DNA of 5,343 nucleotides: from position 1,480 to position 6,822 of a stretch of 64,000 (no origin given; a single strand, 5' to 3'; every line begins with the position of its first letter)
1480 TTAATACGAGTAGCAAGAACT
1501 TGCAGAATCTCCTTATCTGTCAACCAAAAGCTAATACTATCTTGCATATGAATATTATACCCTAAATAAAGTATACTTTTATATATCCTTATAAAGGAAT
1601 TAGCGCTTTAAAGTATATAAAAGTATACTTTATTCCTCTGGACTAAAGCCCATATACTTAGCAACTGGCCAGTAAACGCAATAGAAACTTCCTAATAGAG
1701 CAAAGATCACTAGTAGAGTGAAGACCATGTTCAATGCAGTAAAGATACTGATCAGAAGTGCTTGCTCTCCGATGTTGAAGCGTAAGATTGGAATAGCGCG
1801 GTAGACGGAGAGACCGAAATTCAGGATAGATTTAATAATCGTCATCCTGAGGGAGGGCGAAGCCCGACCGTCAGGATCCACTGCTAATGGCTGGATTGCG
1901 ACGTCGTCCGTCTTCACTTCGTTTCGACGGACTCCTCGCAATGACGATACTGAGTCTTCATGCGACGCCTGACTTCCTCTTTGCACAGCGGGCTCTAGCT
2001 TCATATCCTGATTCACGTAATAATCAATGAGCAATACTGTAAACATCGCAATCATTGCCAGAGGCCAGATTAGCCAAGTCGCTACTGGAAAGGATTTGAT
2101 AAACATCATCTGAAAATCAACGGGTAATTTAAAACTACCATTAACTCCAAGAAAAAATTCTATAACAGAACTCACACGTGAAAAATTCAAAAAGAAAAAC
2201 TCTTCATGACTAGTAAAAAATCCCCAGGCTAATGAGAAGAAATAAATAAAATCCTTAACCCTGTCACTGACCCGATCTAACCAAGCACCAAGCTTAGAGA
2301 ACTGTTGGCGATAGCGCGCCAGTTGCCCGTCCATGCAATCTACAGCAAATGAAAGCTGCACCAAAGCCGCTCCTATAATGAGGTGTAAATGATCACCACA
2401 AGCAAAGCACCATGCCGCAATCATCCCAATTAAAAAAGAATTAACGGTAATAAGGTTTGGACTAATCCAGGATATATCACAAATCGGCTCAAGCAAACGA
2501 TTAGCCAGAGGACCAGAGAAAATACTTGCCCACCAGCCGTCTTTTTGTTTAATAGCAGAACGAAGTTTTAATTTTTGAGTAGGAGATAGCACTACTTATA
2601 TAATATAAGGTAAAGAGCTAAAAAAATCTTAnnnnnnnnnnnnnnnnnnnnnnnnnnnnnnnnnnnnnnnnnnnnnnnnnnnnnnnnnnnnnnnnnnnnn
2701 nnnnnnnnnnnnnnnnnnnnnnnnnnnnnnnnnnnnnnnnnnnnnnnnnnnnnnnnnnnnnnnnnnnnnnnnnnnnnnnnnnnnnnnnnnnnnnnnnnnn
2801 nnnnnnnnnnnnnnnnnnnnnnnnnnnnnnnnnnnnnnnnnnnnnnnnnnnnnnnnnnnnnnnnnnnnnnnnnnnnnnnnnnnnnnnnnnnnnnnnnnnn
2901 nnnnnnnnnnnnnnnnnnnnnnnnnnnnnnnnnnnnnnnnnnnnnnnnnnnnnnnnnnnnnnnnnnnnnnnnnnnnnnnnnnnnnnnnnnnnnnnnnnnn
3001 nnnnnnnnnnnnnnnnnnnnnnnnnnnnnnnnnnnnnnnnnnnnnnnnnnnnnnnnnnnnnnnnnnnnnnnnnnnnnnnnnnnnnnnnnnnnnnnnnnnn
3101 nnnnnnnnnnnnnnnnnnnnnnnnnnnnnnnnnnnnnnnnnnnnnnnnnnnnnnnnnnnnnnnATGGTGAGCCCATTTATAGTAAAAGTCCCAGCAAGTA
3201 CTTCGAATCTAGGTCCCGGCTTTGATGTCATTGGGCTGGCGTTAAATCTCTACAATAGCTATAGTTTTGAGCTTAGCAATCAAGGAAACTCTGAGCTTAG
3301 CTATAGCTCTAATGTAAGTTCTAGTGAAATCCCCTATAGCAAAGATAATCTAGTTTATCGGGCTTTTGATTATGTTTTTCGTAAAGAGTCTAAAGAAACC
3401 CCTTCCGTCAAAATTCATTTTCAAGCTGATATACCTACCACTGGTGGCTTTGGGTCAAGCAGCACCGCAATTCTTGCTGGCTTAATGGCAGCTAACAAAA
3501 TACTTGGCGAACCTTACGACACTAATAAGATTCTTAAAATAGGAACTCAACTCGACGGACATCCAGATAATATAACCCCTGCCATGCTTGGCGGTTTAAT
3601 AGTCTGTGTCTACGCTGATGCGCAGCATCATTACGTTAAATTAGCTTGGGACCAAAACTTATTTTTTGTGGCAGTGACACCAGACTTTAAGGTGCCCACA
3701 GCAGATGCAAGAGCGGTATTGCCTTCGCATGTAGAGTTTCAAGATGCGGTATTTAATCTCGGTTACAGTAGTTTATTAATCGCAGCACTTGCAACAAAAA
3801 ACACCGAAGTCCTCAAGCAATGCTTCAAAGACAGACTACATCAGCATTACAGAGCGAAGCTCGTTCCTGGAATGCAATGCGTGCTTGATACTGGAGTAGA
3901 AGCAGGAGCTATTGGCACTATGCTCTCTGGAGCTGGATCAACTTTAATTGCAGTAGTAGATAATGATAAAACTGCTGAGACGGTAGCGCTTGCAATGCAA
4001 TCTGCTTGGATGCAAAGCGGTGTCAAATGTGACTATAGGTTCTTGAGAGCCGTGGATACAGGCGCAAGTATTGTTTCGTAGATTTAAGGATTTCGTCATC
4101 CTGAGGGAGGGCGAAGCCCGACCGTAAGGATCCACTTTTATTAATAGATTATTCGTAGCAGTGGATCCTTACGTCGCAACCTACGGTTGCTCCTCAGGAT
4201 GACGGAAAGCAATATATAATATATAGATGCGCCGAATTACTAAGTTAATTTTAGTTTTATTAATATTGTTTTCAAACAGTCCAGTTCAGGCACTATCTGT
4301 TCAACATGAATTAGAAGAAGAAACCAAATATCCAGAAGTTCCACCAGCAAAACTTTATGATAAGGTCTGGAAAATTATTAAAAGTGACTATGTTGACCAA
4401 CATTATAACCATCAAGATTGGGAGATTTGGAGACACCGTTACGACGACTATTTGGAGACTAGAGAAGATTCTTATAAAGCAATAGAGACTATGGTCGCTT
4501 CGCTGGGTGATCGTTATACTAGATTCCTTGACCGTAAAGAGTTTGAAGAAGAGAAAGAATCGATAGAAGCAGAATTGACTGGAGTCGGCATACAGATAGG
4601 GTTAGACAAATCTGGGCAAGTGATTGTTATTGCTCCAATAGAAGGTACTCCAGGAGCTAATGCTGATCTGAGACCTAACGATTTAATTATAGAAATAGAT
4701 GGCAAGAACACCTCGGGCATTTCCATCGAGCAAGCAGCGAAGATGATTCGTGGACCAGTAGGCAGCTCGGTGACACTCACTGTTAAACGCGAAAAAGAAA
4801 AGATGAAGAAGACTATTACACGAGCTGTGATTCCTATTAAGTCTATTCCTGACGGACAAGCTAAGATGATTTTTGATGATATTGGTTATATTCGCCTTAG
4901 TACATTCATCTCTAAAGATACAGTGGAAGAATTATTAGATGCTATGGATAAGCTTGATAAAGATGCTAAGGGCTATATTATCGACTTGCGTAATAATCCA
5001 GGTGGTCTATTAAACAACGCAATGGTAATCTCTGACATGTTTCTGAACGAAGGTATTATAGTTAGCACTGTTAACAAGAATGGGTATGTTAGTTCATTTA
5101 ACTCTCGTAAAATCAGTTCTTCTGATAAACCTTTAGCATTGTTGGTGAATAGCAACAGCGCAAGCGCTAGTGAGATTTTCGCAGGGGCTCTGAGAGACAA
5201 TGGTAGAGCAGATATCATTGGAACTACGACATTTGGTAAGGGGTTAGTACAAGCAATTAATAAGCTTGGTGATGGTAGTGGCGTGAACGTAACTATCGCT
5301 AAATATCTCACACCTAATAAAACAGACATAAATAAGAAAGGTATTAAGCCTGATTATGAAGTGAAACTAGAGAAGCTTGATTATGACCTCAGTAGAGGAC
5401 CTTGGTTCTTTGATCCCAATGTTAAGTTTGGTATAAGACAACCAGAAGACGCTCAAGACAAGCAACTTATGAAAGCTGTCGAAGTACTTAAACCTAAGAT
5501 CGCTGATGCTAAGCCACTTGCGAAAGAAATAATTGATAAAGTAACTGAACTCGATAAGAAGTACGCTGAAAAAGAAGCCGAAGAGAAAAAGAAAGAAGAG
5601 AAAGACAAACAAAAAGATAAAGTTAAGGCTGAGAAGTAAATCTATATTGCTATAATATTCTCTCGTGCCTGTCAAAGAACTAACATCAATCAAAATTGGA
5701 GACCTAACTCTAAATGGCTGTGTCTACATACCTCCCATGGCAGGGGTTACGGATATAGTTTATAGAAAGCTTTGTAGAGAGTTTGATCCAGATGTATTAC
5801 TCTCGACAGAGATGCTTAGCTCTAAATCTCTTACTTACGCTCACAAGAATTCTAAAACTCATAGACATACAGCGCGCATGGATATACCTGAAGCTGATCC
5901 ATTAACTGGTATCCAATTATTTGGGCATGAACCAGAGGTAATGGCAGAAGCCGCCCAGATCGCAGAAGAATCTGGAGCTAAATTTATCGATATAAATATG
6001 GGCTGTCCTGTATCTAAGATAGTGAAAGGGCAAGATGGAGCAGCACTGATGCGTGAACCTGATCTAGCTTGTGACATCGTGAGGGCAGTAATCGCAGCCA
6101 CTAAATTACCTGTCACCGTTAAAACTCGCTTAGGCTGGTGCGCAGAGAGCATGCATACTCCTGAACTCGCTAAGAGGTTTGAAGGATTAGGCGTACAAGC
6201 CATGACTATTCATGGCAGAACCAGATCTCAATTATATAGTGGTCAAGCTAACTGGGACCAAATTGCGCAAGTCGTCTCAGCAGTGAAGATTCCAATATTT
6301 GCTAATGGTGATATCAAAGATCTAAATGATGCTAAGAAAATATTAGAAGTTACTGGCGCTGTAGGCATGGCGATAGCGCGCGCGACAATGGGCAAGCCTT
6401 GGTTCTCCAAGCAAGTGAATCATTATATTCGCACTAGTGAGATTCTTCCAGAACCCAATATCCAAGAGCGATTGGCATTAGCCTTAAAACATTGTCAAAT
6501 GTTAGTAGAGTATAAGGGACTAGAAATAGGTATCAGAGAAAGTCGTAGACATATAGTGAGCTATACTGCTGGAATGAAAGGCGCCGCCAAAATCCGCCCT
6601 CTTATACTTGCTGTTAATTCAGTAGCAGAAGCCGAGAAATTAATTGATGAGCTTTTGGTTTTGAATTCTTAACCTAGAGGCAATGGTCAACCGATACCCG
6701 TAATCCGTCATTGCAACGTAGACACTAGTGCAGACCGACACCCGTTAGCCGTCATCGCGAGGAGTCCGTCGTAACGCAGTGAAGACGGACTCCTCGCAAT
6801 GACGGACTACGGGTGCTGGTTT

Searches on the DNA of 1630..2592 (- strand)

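Call 55: search_with_rna_model(model_id=R1, sources=[L195, L196, L113], max_evalue=1)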
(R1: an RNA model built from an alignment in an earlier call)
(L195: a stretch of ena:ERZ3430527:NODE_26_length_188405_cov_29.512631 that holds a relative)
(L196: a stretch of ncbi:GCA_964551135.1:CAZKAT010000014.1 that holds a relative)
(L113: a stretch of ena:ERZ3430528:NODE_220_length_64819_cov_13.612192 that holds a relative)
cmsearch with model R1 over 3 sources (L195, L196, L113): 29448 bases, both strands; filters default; matches with E-value up to 1: 6.
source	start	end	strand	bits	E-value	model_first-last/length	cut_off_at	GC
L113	2912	2954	-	54.3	1.6e-17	1-39/39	no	0.56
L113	2868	2908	+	54.1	2.1e-17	1-39/39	no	0.61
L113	5555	5597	+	47.9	3.7e-15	1-39/39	no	0.56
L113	5627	5667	-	37.4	2.5e-11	1-39/39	no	0.63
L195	10629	10669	-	37.2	3.1e-11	1-39/39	no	0.66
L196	8480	8520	-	37.2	3.1e-11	1-39/39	no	0.66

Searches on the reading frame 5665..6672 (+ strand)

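Call 20: search_protein_families(library=pfam, proteins=[window:5665-6672:+])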
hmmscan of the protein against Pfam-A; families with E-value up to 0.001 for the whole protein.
window:5665-6672:+ (335 aa): 3 families
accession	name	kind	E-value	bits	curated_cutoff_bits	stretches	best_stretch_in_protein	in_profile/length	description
PF01207.24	Dus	-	4.1e-87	292.6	20.4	1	23-328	3-303/311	Dihydrouridine synthase (Dus)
PF01680.23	SOR_SNZ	-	4.7e-05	23.7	27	0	93-162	22-85/207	SOR/SNZ family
PF13714.12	PEP_mutase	-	0.00073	19.6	31.5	0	97-208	22-133/240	Phosphoenolpyruvate phosphomutase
